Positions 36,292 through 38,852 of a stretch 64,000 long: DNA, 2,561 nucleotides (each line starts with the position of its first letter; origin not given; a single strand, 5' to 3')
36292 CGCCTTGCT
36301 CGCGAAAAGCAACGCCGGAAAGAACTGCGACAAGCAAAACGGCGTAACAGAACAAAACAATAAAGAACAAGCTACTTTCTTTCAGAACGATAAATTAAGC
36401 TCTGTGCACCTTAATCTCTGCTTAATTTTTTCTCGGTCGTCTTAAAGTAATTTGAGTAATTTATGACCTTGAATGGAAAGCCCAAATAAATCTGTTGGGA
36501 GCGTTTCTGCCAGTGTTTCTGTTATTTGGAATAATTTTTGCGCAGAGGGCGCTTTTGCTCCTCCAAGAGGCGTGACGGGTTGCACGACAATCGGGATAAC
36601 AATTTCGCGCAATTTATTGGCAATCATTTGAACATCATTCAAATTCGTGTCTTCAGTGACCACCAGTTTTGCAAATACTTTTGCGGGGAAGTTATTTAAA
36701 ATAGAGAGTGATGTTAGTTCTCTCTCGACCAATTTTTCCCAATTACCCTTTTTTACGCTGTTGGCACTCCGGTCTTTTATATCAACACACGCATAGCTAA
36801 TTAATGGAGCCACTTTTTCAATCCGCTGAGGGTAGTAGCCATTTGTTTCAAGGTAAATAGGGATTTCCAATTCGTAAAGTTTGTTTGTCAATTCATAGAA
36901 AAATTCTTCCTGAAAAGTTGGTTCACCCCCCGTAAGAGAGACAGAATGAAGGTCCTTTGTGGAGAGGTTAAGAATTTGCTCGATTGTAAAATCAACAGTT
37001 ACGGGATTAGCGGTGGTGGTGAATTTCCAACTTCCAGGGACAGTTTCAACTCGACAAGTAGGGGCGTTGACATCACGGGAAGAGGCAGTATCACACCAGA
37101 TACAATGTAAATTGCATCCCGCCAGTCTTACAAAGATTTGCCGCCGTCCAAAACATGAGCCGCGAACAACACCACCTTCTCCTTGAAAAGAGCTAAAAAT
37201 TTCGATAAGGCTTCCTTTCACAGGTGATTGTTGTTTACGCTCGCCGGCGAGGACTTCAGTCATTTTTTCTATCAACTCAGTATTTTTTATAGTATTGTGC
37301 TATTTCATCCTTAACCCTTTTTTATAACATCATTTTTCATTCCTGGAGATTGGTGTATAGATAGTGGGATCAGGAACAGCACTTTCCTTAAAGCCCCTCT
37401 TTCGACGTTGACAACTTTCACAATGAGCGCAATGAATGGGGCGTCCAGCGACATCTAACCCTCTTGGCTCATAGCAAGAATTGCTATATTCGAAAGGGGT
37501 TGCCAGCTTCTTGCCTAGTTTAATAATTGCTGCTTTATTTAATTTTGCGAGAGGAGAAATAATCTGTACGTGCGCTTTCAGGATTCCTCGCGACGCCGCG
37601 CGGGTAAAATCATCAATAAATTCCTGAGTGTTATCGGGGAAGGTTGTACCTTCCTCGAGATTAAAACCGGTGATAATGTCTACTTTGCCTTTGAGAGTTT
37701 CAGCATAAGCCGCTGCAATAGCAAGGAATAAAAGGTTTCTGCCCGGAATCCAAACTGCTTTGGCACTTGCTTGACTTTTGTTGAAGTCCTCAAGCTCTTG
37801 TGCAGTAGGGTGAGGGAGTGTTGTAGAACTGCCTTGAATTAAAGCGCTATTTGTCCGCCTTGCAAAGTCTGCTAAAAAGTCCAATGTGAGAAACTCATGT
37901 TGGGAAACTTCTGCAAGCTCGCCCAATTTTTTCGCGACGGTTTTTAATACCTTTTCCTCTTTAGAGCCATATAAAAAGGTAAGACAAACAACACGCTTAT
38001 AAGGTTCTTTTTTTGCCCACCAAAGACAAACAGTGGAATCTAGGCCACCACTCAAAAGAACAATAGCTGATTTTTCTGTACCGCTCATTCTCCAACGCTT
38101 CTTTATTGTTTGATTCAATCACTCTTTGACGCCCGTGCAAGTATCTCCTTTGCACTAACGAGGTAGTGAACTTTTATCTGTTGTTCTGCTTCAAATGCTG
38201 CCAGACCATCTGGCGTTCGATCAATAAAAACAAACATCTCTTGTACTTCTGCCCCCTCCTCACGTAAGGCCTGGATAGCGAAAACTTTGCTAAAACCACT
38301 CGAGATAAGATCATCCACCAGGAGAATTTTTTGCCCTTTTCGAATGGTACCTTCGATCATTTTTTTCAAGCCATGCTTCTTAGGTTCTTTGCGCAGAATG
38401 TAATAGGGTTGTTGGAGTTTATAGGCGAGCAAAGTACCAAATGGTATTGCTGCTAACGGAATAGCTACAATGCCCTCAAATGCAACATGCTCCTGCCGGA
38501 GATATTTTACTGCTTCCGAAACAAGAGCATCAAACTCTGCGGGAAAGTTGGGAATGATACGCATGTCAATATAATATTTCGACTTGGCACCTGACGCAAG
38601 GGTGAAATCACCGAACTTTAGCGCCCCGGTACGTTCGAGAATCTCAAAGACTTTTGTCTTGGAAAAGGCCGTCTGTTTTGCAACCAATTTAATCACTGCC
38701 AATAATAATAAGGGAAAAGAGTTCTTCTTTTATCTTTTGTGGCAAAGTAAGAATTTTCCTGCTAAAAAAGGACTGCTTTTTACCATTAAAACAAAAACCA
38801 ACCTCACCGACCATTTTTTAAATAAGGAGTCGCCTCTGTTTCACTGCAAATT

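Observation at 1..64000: CTCGAG behaves like a highly iterated palindrome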

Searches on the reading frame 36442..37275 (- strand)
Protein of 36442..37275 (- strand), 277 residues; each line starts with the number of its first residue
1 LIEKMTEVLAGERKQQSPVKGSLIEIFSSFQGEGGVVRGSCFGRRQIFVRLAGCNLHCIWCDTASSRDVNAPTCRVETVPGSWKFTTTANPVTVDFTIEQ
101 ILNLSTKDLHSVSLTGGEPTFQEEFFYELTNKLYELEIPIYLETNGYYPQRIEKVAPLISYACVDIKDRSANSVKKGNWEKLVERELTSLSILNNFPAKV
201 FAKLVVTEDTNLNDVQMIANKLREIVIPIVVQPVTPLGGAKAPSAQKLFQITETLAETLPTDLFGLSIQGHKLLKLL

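Call 21: search_protein_families(library=pfam, proteins=[window:36442-37275:-], max_evalue=0.00001)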
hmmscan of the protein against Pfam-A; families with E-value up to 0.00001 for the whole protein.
window:36442-37275:- (277 aa): 2 families
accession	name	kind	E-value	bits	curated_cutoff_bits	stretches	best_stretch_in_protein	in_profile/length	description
PF04055.27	Radical_SAM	-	1.1e-10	42.4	29.5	1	52-159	5-101/166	Radical SAM superfamily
PF13353.11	Fer4_12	-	1e-07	32.8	22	1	47-166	8-113/137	4Fe-4S single cluster domain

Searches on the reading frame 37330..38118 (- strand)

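Call 21: search_protein_families(library=pfam, proteins=[window:37330-38118:-], max_evalue=0.00001)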
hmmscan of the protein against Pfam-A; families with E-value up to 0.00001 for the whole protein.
window:37330-38118:- (262 aa): 2 families
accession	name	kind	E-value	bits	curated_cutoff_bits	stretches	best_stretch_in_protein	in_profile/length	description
PF06508.19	QueC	-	3.1e-55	187.4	22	1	18-245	2-208/210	Queuosine biosynthesis protein QueC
PF02568.20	ThiI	-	3.2e-07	30.6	20.5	0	13-83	1-74/197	Thiamine biosynthesis protein (ThiI)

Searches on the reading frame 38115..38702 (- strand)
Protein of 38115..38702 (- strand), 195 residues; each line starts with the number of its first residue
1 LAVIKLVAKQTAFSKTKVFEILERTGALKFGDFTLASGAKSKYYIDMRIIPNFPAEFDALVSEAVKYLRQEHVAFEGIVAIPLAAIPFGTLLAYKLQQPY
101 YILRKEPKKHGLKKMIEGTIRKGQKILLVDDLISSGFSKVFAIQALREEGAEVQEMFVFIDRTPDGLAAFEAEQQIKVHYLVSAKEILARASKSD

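Call 21: search_protein_families(library=pfam, proteins=[window:38115-38702:-], max_evalue=0.00001)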
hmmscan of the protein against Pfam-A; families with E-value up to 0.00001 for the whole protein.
window:38115-38702:- (195 aa): 1 family
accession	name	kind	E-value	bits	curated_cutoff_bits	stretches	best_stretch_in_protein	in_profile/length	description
PF00156.33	Pribosyltran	-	6.5e-08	32.5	26.3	1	77-162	32-126/158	Phosphoribosyl transferase domain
